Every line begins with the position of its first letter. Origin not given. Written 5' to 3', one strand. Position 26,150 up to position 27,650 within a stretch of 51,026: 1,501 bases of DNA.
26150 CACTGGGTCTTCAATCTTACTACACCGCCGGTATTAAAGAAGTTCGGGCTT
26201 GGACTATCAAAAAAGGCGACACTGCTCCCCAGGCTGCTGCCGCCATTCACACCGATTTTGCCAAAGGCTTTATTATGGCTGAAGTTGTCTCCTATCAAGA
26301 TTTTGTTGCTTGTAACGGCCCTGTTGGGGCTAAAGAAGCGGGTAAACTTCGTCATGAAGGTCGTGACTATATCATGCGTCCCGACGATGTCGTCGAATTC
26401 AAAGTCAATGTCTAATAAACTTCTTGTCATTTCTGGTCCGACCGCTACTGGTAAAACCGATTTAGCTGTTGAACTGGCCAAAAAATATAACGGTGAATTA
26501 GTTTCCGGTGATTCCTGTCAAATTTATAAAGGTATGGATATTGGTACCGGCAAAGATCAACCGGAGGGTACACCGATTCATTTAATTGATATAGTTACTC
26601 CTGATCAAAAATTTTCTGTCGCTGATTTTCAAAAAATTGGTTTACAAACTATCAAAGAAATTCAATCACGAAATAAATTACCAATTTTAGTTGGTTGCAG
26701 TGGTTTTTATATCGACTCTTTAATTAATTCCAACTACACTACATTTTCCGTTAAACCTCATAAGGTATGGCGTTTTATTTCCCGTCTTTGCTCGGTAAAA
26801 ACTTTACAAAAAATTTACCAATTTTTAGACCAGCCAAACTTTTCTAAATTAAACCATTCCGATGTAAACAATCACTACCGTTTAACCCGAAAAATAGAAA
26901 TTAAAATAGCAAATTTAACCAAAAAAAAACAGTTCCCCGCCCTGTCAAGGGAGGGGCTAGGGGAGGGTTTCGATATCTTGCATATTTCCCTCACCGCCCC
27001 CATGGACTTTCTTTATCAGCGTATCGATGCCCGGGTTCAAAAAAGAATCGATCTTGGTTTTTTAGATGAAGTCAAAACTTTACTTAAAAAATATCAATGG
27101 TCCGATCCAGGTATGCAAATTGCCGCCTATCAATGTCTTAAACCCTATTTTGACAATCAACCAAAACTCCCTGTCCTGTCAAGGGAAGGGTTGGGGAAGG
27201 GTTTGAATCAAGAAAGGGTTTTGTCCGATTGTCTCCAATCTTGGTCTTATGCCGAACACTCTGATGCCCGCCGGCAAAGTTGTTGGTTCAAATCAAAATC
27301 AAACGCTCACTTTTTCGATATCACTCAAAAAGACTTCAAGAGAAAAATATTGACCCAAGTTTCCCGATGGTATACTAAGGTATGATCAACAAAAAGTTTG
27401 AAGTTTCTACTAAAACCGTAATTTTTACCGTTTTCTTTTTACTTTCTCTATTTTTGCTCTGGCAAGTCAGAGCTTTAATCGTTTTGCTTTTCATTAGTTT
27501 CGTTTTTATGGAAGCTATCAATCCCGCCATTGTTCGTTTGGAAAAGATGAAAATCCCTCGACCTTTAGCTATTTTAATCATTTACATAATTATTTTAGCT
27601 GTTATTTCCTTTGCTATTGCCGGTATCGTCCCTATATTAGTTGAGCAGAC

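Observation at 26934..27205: Two copies of a G+C-rich hairpin / G-run element inserted in frame inside miaA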

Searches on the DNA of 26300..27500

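Call 68: search_rna_families(source=window, start=26300, end=27500, threshold=evalue, max_evalue=1)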
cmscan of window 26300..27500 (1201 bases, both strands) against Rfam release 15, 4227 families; matches with E-value up to 1: 0.
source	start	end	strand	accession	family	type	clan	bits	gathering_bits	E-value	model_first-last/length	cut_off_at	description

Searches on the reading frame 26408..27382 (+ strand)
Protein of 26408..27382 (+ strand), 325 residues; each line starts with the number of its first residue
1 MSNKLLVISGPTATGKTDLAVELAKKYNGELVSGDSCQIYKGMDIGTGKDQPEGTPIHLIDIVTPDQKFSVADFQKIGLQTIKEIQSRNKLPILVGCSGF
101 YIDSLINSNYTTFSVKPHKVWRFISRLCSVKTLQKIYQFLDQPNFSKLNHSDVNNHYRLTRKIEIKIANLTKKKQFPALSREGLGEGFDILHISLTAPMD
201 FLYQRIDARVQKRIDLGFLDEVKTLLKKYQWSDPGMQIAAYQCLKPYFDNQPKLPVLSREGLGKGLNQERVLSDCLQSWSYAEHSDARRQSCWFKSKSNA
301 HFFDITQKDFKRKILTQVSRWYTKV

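Call 15: find_homologous_proteins(query=window:26408-27382:+)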
Query window:26408-27382:+ (325 aa): 5371 proteins with E <= 0.001 among 6392 candidates; the best 120 are listed.
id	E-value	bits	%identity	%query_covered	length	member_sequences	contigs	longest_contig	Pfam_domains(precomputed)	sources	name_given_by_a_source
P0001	1.8e-219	745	100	100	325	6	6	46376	PF01745.23,PF01715.24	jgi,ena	-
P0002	8.1e-175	599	80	100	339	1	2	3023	PF01745.23,PF01715.24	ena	-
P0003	6.2e-173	592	83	100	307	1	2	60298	PF01745.23,PF01715.24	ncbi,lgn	-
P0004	2.5e-170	584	79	99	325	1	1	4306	PF01745.23,PF01715.24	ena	-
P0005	1.1e-163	562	76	99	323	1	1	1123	PF01745.23,PF01715.24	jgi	jgi:tRNA dimethylallyltransferase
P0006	1.1e-163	562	78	100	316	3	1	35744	PF01745.23,PF01715.24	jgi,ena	-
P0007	2.5e-163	561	77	100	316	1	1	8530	PF01745.23,PF01715.24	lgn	-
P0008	3.1e-163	560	77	99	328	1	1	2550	PF01745.23,PF01715.24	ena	-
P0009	6.0e-163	560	77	100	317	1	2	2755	PF01745.23,PF01715.24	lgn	-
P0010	3.1e-162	557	77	99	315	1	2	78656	PF01745.23,PF01715.24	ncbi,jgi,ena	-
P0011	8.3e-162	556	77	100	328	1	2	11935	PF01745.23,PF01715.24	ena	-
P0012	1.6e-161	555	78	100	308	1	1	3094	PF01745.23,PF01715.24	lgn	-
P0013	6.0e-161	553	76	99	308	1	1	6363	PF01745.23,PF01715.24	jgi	jgi:tRNA dimethylallyltransferase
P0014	1.5e-159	548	77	100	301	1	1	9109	PF01745.23,PF01715.24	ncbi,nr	ncbi:MAG: tRNA (adenosine(37)-N6)-dimethylallyltransferase MiaA [Candidatus Shapirobacteria bacteriu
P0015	5.1e-159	547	77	100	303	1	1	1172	PF01745.23,PF01715.24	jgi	jgi:tRNA dimethylallyltransferase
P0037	3.8e-151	521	70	100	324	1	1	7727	PF01745.23,PF01715.24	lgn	-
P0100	4.0e-139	481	70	100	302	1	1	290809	PF01745.23,PF01715.24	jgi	jgi:tRNA dimethylallyltransferase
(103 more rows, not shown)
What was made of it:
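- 26408..27385 (+): miaA (tRNA dimethylallyltransferase), the host gene. Its start overlaps the ychF stop, and its stop overlaps the start of the next gene. Shapirobacteria MiaA (call 15).
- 27158..27211 (+): The 54-nt (18-codon) stretch present in the window but absent from the ortholog in L238. It contains copy 2 plus ~9 nt and ~8 nt of flank. The boundaries are alignment-dependent by a few nt. MiaA is 325 aa here and 307 aa in L238 (call 15).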

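Call 16: search_protein_families(library=pfam, proteins=[window:26408-27382:+])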
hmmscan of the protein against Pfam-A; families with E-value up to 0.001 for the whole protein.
window:26408-27382:+ (325 aa): 2 families
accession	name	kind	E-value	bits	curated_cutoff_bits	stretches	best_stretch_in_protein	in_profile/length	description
PF01715.23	IPPT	-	1.2e-44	153.3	23.6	1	38-296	1-242/243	IPP transferase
PF01745.22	IPT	-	3.4e-06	27.1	20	1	5-52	3-50/233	Isopentenyl transferase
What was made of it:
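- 26408..27385 (+): Pfam IPPT E=1.2e-44 (call 16).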

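Call 28: find_encoding_contigs(protein=P0003, flank=10000, max_places=2)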
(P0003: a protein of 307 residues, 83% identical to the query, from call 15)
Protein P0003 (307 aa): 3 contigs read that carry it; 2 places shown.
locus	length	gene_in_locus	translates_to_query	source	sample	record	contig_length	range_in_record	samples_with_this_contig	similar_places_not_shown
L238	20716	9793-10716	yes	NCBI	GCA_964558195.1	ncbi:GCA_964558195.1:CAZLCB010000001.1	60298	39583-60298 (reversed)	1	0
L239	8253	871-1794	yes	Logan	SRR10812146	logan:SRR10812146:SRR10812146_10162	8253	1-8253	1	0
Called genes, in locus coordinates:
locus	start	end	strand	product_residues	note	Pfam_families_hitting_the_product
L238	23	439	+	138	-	PF00572:Ribosomal_L13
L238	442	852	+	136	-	PF00380:Ribosomal_S9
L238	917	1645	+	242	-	PF02673:BacA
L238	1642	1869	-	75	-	-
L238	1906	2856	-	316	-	PF03104:DNA_pol_B_exo1, PF10108:DNA_pol_B_exo2, PF13482:RNase_H_2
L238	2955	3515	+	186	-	PF00719:Pyrophosphatase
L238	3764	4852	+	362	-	PF00154:RecA_N, PF06745:ATPase (weak), PF08423:Rad51, PF27531:MT3502_N (weak), PF21096:RecA_C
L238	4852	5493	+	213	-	PF21981:RecX_HTH3 (weak)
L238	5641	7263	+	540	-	PF12072:RNase_Y_N, PF01966:HD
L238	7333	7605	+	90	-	PF00216:Bac_DNA_binding, PF18291:HU-HIG (weak), PF18175:HU-CCDC81_bac_2 (weak)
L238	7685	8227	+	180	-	PF00186:DHFR_1, PF01872:RibD_C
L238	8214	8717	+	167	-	-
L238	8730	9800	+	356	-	PF01926:MMR_HSR1, PF02421:FeoB_N (weak), PF06071:YchF-GTPase_C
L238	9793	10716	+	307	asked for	PF01745:IPT (weak), PF01715:IPPT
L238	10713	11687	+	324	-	PF01594:AI-2E_transport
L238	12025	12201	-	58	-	-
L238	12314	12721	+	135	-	PF14584:DUF4446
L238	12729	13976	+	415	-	PF11258:DUF3048, PF17479:DUF3048_C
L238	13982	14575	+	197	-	-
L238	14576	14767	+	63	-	PF04014:MazE_antitoxin (weak)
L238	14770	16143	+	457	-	PF21760:SecD_1st, PF22599:SecDF_P1_head, PF02355:SecD_SecF_C, PF03176:MMPL (weak)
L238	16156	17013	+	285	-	PF02355:SecD_SecF_C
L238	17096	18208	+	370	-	PF00404:Dockerin_1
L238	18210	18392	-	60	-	-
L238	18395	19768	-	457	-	PF01743:PolyA_pol, PF12627:PolyA_pol_RNAbd, PF01966:HD, PF13735:tRNA_NucTran2_2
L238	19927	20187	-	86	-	PF22976:RRM_10 (weak), PF00076:RRM_1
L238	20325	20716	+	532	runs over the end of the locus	PF01368:DHH, PF02272:DHHA1, PF17768:RecJ_OB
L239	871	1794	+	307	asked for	PF01745:IPT (weak), PF01715:IPPT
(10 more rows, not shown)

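Call 32: find_encoding_contigs(protein=P0100, flank=3000, max_places=1)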
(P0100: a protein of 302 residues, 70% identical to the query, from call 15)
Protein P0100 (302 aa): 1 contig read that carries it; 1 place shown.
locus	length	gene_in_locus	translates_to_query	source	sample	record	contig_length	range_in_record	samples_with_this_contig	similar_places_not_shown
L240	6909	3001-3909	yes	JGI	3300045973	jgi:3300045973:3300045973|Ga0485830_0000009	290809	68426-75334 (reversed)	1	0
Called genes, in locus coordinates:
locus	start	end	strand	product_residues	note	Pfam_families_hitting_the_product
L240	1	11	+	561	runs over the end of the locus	PF13231:PMT_2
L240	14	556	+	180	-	PF00186:DHFR_1, PF01872:RibD_C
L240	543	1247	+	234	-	PF02540:NAD_synthase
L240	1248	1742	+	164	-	-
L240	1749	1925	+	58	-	-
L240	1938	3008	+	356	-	PF01926:MMR_HSR1, PF02421:FeoB_N, PF06071:YchF-GTPase_C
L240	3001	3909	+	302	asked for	PF01745:IPT (weak), PF01715:IPPT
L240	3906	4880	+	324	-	PF01594:AI-2E_transport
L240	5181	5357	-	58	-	-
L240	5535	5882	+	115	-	PF14584:DUF4446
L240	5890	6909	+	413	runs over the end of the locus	PF11258:DUF3048, PF17479:DUF3048_C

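Call 33: find_encoding_contigs(protein=P0037, flank=3000, max_places=1)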
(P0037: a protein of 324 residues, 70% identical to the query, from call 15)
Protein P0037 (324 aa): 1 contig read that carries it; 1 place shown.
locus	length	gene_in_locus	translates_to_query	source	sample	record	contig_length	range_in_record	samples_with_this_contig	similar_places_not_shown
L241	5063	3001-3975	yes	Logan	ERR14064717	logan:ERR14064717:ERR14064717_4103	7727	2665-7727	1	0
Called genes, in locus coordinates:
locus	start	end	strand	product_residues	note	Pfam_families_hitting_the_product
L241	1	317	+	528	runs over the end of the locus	PF12072:RNase_Y_N, PF01966:HD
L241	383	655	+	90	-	PF00216:Bac_DNA_binding, PF18291:HU-HIG, PF18175:HU-CCDC81_bac_2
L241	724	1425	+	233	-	PF02540:NAD_synthase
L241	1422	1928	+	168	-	-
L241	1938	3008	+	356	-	PF01926:MMR_HSR1, PF02421:FeoB_N (weak), PF06071:YchF-GTPase_C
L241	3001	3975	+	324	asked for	PF01745:IPT (weak), PF01715:IPPT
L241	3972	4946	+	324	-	PF01594:AI-2E_transport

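Call 34: find_encoding_contigs(protein=P0009, flank=3000, max_places=1)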
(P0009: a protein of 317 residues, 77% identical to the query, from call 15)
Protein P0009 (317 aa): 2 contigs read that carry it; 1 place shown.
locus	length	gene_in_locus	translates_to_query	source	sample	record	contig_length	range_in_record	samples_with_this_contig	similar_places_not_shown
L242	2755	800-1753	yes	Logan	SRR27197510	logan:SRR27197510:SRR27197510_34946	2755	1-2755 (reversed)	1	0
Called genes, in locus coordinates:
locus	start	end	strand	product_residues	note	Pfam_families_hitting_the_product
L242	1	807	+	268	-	?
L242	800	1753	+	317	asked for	PF01745:IPT (weak), PF01715:IPPT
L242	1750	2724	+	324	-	PF01594:AI-2E_transport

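Call 58: predict_structure(alignment_id=A1)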
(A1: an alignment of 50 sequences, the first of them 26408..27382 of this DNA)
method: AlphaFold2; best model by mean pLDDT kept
length: 325 residues; sequences in the alignment: 50
mean_pLDDT: 74.6   pTM: 0.69
mean pLDDT of the five models: 74.6, 73.7, 71.2, 68.0, 67.1
residues with pLDDT >= 90: 77; 70-90: 131; 50-70: 66; < 50: 51
segments of 3 or more residues with pLDDT < 50: 36-43, 47-50, 63-67, 149-153, 173-186, 253-264
pLDDT, mean of each block of 10 residues (from residue 1): 84 88 93 62 46 75 53 79 92 80 65 58 82 84 61 61 67 41 56 91 91 87 86 76 87 46 63 91 84 65 93 95 82
secondary structure, 60 per line:
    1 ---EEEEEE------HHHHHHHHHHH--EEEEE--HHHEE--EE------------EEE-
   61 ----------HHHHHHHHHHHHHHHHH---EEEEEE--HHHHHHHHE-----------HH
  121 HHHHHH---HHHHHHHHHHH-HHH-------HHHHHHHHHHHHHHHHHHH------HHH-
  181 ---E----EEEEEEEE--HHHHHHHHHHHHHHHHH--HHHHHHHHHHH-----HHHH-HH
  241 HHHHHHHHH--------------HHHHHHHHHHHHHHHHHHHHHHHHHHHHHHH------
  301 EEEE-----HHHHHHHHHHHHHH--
elements in order: E4-9 H16-26 E29-33 E57-59 H71-87 E91-96 H99-106 H119-126 H130-140 H152-170 E189-196 H199-215 H218-228 H234-237 H239-249 H264-294 E301-304 H310-323
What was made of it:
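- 26935..26970 (+): Copy 1 (MiaA site 1, residues ~175-187). Y arm 26935-26943 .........; loop 26944-26947 GTCA; R arm 26948-26956 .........; linker 26957-26959 CTA; mirror (reverse-Hoogsteen) segment 26960-26968 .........; TT 26969-26970. Falls in the pLDDT<50 loop 173-186 (call 58).
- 27169..27204 (+): Copy 2 (MiaA site 2, residues ~254-266). Y arm 27169-27177 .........; loop 27178-27181 GTCA; R arm 27182-27190 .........; linker 27191-27193 TTG; mirror segment 27194-27202 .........; TT 27203-27204. Falls in the pLDDT<50 loop 253-264 (call 58).
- Both inserts coincide with the pLDDT<50 loops 173-186 and 253-264 (call 58). The segments have pLDDT<50 (call 58).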

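Call 66: search_solved_structures(query=window:26408-27382:+, show_alignments=1)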
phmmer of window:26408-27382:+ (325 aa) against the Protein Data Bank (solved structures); distinct sequences matched with E-value up to 0.001: 6.
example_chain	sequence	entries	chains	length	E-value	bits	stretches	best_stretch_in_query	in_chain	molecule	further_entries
2qgn_A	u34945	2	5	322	4.4e-46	160.7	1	1-315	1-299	tRNA delta(2)-isopentenylpyrophosphate transferase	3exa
3d3q_A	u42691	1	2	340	1.3e-41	146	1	5-309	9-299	tRNA delta(2)-isopentenylpyrophosphate transferase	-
3eph_A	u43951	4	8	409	1.2e-26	96.8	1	2-296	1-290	tRNA isopentenyltransferase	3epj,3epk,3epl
2zm5_A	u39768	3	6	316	8.2e-25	90.8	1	4-251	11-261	tRNA delta(2)-isopentenylpyrophosphate transferase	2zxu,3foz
3crm_A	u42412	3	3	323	2.9e-20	75.9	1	6-286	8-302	tRNA delta(2)-isopentenylpyrophosphate transferase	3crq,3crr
3a8t_A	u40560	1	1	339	3.8e-17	65.6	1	3-110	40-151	Adenylate isopentenyltransferase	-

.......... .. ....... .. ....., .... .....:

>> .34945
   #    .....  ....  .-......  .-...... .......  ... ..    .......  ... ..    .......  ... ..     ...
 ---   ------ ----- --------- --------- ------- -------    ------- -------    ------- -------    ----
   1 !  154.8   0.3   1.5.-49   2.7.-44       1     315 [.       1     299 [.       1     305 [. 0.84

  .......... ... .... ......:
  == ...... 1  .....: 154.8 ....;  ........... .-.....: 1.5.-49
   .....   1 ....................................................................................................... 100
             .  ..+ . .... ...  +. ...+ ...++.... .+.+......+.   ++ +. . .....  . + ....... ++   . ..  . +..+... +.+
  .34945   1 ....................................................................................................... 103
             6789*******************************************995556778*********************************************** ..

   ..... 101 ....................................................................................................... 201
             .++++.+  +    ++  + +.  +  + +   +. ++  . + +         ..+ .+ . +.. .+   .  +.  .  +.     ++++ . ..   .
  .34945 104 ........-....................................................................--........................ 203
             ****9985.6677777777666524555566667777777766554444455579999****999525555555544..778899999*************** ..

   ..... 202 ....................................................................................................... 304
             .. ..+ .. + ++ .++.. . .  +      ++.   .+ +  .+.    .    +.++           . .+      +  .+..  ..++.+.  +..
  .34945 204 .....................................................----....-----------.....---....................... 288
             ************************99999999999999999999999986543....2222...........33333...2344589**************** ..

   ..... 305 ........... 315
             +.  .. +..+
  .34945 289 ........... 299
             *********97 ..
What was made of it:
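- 27169..27204 (+): Aligns to a gap in solved MiaA 2qgn (call 66).
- Site 2 is a gap against solved MiaA 2qgn (call 66). Solved MiaA structures lack site 2 (call 66).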
